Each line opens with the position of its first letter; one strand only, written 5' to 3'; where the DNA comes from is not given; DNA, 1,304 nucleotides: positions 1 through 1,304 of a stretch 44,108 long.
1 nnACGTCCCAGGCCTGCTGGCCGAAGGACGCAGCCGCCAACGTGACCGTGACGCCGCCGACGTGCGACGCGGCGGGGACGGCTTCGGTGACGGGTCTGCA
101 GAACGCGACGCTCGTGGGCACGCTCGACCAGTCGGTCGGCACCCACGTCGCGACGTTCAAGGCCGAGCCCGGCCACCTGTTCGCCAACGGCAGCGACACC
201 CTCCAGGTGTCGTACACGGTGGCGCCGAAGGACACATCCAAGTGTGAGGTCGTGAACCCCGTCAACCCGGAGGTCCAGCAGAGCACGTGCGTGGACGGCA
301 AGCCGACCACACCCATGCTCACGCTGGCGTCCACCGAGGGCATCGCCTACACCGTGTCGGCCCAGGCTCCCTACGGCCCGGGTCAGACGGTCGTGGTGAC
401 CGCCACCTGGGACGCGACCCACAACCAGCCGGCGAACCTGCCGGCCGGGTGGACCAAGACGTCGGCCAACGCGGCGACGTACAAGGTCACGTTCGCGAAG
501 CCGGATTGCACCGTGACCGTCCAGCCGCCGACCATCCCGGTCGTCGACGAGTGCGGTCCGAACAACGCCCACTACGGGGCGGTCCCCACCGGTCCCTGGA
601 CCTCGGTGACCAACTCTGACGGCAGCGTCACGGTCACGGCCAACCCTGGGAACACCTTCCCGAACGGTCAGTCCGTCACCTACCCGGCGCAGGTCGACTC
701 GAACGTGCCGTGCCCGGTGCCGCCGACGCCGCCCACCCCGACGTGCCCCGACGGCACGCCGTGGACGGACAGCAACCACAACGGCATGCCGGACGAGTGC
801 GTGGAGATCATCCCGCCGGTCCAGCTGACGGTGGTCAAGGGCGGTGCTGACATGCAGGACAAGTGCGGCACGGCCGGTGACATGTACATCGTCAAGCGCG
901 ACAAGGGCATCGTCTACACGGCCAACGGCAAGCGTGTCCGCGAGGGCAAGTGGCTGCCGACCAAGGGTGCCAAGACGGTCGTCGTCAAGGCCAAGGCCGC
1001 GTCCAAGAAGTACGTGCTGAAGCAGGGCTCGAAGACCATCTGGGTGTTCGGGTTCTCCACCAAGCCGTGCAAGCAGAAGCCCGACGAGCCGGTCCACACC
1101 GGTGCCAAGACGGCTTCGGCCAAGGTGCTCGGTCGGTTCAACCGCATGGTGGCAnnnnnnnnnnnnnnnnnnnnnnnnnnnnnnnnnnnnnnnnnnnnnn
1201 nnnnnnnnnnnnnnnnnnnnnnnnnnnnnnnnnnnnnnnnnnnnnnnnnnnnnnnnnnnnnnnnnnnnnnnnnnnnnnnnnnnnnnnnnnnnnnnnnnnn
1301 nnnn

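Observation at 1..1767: GC-rich island 1: actinobacterial-type surface repeat protein plus sortase, abutting AT-rich backbone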

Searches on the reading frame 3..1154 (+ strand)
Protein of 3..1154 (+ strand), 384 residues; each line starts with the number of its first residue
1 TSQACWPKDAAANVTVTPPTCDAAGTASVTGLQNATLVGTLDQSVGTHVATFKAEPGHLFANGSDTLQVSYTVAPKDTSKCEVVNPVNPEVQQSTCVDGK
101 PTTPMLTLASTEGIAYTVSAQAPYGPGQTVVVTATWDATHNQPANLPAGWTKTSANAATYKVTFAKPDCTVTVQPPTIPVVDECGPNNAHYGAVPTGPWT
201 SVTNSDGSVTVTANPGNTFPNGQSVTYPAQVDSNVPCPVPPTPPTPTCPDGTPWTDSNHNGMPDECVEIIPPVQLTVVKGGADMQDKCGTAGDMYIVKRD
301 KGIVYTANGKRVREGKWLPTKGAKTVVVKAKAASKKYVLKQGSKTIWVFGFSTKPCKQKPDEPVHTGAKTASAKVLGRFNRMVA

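Call 4: search_protein_families(library=pfam, proteins=[window:3-1154:+], max_evalue=0.01)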
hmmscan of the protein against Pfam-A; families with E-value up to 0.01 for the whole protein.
window:3-1154:+ (384 aa): 0 families

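Call 5: search_protein_families(library=ncbifam, proteins=[window:3-1154:+], max_evalue=0.01)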
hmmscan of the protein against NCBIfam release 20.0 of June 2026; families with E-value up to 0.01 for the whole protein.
window:3-1154:+ (384 aa): 0 families

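Call 74: predict_structure(alignment_id=A4)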
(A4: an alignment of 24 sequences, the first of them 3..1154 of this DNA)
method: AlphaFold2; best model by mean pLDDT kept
length: 384 residues; sequences in the alignment: 24
mean_pLDDT: 80.2   pTM: 0.49
mean pLDDT of the five models: 80.2, 78.0, 75.0, 75.0, 74.2
residues with pLDDT >= 90: 153; 70-90: 131; 50-70: 66; < 50: 34
segments of 3 or more residues with pLDDT < 50: 266-271, 365-384
pLDDT, mean of each block of 10 residues (from residue 1): 49 58 60 79 81 84 85 73 94 92 96 96 97 94 95 96 95 95 89 96 97 95 96 84 66 57 49 75 76 82 89 87 88 87 85 66 49 37 35
secondary structure, 60 per line:
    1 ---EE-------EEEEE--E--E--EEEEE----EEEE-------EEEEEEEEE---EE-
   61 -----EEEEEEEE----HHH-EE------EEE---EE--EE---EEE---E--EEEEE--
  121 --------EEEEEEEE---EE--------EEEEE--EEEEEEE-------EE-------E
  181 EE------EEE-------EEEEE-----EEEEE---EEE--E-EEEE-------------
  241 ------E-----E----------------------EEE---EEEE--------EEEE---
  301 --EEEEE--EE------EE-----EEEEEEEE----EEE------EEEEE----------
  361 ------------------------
elements in order: E13-17 E26-30 E35-38 E46-54 E66-73 E90-92 E105-107 E114-118 E129-136 E150-154 E157-163 E180-182 E189-191 E199-203 E209-213 E217-219 E224-227 E276-278 E282-285 E294-297 E303-307 E325-332 E337-339 E346-350

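Call 77: fold_search(model_id=the predicted structure, library=pdb)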
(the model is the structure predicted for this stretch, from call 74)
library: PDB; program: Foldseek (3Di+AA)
matches with E <= 10: 293; with E <= 0.001: 0
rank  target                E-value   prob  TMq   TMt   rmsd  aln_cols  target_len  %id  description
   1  6aed                  3.7e-02  0.15  0.13  0.12  35.9       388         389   10  Crystal Structure of the four Ig-like domain of LILRB2(LIR2/ILT4/CD85d) (released 2019-07-31)
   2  7qdp_F                3.7e-02  0.08  0.09  0.09  27.0       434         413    6  Crystal structure of FLT3 T343I in complex with the canonical ligand FL (released 2022-12-14)
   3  8eok_G                4.1e-02  0.08  0.10  0.07  27.3       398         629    8  Structure of the C3bB proconvertase in complex with lufaxin and factor Xa (released 2023-08-30)
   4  8c8g_B                4.5e-02  0.51  0.14  0.06  10.7       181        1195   13  Cryo-EM structure of BoNT/Wo-NTNH complex (released 2023-10-04)
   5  9l9p_S                6.2e-02  0.18  0.14  0.07  29.7       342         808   10  Cryo-EM structure of bacteriophage T1 tail tip complex (released 2025-03-12)
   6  8cmt_C                6.2e-02  0.09  0.10  0.12  36.6       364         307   12  Structure of the plasma coagulation Factor XIII A2B2 heterotetrameric complex. (released 2024-09-11)
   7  8cem_F                1.1e-01  0.08  0.12  0.08  34.1       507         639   10  Structure of bovine native C3, re-refinement (released 2023-04-05)
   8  8ayh_B                1.1e-01  0.07  0.10  0.05  31.0       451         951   11  Structure of Complement C5 in Complex with small molecule inhibitor and CVF (released 2022-12-21)
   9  8x80_A                1.2e-01  0.09  0.12  0.07  30.1       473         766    8  Structure of leptin-LepR trimer with a small gap (released 2024-08-07)
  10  8cem_E                1.7e-01  0.08  0.12  0.08  30.0       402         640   10  Structure of bovine native C3, re-refinement (released 2023-04-05)
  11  8cka_A                1.9e-01  0.10  0.15  0.12  32.0       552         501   11  Deinococcus radidurans HPI S-layer (released 2023-04-19)
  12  3jxa_B                2.3e-01  0.05  0.11  0.11  36.0       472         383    9  Immunoglobulin domains 1-4 of mouse CNTN4 (released 2009-12-22)
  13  8d82_A                2.6e-01  0.07  0.12  0.09  26.5       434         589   10  Cryo-EM structure of human IL-6 signaling complex in detergent: model containing full extracellular domains (released 2023-03-29)
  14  5i5k_A                3.4e-01  0.06  0.13  0.05  26.5       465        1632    8  Structure of complement C5 in complex with eculizumab (released 2016-03-16)
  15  5i5k_B                3.4e-01  0.06  0.13  0.04  34.8       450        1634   10  Structure of complement C5 in complex with eculizumab (released 2016-03-16)
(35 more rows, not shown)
